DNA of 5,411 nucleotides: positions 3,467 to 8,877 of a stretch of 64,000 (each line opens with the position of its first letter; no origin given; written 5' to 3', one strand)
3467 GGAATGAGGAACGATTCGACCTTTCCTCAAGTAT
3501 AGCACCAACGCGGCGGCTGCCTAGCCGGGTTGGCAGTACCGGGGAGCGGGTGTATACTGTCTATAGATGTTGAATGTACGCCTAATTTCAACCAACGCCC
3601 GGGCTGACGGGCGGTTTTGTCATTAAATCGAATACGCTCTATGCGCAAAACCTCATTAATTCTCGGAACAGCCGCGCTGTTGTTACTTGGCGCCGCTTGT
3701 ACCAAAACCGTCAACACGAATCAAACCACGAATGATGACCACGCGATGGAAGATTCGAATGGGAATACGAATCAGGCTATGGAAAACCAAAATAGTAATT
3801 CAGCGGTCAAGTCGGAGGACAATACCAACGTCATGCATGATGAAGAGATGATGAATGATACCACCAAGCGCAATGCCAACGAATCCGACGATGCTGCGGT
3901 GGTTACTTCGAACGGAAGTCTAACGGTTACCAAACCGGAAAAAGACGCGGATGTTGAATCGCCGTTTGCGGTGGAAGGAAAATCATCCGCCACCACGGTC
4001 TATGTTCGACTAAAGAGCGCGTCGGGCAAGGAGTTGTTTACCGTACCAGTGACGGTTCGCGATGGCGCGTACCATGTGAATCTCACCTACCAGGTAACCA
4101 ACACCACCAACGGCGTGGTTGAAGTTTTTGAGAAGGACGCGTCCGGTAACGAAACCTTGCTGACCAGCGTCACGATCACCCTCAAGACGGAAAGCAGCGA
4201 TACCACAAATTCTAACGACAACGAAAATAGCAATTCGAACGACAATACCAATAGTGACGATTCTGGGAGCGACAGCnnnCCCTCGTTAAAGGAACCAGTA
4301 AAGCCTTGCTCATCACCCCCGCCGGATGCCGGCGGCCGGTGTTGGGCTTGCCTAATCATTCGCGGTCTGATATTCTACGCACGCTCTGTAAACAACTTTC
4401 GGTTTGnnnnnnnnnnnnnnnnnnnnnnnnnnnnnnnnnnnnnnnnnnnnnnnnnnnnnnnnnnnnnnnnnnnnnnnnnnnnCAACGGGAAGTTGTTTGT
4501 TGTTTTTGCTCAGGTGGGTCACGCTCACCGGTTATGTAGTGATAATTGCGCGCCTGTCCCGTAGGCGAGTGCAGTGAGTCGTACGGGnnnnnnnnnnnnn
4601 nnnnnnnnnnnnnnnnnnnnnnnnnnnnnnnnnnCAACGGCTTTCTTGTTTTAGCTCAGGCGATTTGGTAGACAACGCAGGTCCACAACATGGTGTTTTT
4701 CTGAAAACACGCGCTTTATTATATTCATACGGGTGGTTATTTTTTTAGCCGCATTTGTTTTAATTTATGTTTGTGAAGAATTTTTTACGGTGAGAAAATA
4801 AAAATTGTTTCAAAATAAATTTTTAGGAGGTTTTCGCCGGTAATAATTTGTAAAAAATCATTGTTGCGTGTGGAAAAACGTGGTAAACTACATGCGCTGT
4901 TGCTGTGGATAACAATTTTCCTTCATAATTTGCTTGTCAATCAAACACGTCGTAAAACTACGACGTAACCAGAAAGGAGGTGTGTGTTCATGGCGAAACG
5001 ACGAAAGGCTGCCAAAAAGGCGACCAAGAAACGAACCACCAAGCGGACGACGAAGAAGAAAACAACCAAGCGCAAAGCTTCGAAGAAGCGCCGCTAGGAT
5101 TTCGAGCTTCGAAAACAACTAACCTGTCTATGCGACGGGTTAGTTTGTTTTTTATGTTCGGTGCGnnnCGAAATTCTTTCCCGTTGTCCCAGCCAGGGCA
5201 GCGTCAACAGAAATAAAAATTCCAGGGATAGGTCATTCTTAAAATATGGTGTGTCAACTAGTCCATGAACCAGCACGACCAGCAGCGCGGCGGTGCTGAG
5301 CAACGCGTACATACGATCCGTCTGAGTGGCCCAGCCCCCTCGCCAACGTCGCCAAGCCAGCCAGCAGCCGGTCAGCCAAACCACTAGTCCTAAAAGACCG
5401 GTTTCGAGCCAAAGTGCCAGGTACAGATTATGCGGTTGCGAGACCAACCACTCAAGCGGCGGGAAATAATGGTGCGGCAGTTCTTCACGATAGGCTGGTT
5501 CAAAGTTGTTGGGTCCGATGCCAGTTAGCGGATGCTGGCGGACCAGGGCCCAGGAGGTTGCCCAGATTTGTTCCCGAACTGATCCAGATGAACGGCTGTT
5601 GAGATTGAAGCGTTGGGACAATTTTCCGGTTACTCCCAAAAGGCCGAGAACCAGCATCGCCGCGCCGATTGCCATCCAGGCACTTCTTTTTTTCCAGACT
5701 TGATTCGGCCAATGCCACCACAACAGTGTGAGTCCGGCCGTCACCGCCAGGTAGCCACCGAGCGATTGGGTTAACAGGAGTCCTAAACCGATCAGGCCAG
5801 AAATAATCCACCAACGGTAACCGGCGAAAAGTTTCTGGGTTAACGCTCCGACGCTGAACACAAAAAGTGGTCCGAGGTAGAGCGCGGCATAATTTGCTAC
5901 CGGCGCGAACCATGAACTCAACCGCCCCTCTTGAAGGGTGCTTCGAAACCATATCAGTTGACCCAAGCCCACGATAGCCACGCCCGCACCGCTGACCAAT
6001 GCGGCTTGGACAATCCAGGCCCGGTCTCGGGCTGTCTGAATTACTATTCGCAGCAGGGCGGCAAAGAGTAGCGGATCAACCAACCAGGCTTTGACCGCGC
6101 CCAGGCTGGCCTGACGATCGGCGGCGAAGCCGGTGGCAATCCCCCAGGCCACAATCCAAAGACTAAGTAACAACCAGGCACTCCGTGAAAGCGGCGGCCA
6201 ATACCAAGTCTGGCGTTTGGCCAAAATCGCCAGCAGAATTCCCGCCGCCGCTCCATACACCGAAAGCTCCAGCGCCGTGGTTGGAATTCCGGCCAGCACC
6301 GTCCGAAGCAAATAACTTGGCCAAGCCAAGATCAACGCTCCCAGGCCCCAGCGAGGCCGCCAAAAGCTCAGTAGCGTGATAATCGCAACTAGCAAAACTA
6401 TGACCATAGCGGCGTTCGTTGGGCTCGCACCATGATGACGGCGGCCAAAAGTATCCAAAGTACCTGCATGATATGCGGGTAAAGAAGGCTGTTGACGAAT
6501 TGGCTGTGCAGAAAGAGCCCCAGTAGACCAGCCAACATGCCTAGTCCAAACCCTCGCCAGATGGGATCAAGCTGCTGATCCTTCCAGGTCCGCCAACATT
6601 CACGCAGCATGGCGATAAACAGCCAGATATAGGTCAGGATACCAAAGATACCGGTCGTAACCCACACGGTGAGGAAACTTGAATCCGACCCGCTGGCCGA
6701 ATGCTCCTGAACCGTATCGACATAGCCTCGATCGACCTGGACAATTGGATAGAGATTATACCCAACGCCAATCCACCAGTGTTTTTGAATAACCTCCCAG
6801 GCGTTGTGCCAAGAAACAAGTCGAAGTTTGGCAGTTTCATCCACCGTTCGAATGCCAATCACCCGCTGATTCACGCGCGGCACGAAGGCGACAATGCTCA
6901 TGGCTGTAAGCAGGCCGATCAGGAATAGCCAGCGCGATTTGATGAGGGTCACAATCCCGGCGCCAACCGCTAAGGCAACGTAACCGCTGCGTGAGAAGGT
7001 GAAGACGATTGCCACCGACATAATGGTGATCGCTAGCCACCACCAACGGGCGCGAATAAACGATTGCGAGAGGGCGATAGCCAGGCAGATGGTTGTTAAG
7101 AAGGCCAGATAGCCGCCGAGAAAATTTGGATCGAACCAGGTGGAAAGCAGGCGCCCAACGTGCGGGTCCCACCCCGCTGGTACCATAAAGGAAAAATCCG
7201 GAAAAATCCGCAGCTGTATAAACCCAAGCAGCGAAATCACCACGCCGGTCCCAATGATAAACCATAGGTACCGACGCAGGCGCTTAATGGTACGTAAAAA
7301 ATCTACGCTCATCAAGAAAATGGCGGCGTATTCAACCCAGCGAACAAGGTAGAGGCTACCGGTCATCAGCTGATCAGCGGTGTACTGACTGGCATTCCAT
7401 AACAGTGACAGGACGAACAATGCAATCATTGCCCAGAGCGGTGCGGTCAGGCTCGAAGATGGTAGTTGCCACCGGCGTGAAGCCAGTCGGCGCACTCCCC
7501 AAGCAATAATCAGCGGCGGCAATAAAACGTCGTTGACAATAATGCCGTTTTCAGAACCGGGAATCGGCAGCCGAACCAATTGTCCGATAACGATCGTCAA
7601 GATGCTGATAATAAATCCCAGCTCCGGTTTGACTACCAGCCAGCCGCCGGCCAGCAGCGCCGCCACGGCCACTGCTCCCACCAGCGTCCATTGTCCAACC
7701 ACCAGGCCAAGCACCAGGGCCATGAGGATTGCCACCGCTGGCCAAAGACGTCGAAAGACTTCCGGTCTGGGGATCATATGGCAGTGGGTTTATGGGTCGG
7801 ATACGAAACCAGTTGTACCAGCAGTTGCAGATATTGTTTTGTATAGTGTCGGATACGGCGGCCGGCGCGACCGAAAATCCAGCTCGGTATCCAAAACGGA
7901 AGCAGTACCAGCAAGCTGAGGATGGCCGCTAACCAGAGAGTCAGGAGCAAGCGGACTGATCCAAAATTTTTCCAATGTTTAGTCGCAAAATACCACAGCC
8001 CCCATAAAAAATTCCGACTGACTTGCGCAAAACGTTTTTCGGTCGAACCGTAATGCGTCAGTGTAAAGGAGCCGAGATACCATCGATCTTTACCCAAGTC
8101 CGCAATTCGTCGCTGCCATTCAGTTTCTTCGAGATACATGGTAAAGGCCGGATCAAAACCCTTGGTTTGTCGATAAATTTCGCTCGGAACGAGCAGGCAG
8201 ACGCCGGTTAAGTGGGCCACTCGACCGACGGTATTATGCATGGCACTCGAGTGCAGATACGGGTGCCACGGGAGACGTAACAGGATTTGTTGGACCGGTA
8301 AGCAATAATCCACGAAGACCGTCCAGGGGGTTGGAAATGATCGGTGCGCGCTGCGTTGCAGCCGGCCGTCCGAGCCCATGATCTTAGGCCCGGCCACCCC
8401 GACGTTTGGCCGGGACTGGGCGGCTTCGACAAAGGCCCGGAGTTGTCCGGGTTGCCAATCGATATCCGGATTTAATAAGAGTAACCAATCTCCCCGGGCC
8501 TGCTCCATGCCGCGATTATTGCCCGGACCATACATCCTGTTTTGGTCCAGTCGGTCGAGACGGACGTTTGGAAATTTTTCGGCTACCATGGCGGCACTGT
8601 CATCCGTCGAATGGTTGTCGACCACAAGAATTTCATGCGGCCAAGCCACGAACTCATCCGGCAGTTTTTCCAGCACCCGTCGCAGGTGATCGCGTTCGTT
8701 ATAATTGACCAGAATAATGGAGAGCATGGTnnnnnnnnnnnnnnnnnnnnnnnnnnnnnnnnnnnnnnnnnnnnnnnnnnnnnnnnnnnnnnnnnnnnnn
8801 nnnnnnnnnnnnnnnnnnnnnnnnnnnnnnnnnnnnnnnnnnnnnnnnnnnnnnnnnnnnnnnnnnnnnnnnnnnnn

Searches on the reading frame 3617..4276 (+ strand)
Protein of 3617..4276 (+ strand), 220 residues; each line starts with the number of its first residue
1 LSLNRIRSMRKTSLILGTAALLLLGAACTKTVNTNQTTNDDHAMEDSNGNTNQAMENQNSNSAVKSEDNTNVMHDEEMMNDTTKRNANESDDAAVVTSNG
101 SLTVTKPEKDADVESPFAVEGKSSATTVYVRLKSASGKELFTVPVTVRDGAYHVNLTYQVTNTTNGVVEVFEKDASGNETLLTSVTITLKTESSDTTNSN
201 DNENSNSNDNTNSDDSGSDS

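Call 49: search_protein_families(library=pfam, proteins=[window:3617-4276:+], max_evalue=0.00001)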
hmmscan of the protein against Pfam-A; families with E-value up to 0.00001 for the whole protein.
window:3617-4276:+ (220 aa): 1 family
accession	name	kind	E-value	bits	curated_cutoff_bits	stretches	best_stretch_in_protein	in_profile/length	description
PF10648.15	Gmad2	-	5.5e-08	33.4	25.7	1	103-178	3-85/86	Immunoglobulin-like domain of bacterial spore germination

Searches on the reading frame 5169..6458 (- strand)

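Call 49: search_protein_families(library=pfam, proteins=[window:5169-6458:-], max_evalue=0.00001)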
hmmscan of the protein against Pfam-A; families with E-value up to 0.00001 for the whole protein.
window:5169-6458:- (430 aa): 1 family
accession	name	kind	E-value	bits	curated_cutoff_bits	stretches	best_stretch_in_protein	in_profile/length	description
PF04932.20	Wzy_C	-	2.2e-22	79.9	31.7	1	221-362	4-149/149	O-Antigen ligase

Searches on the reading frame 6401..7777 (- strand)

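Call 49: search_protein_families(library=pfam, proteins=[window:6401-7777:-], max_evalue=0.00001)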
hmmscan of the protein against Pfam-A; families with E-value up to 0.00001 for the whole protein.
window:6401-7777:- (459 aa): 1 family
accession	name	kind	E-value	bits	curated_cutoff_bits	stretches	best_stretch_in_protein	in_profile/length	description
PF04932.20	Wzy_C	-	4.6e-19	69.1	31.7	1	249-384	2-149/149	O-Antigen ligase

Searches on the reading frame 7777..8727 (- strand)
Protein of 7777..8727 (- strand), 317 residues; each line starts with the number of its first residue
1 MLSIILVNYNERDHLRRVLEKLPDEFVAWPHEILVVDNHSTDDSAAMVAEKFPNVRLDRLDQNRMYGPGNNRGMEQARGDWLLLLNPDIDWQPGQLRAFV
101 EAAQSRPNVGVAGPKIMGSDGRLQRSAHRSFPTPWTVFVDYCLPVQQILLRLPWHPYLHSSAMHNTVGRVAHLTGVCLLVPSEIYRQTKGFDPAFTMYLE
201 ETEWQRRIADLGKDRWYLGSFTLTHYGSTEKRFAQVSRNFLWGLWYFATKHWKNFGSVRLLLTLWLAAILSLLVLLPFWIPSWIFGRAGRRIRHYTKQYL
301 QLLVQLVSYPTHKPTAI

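Call 49: search_protein_families(library=pfam, proteins=[window:7777-8727:-], max_evalue=0.00001)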
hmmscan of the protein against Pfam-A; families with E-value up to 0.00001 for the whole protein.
window:7777-8727:- (317 aa): 2 families
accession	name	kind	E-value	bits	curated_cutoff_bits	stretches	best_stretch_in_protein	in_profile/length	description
PF00535.33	Glycos_transf_2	-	2.7e-20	73.4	23.3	1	3-153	1-132/168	Glycosyl transferase family 2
PF13641.12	Glyco_tranf_2_3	-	1.2e-09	38.9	27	1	3-231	4-216/230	Glycosyltransferase like family 2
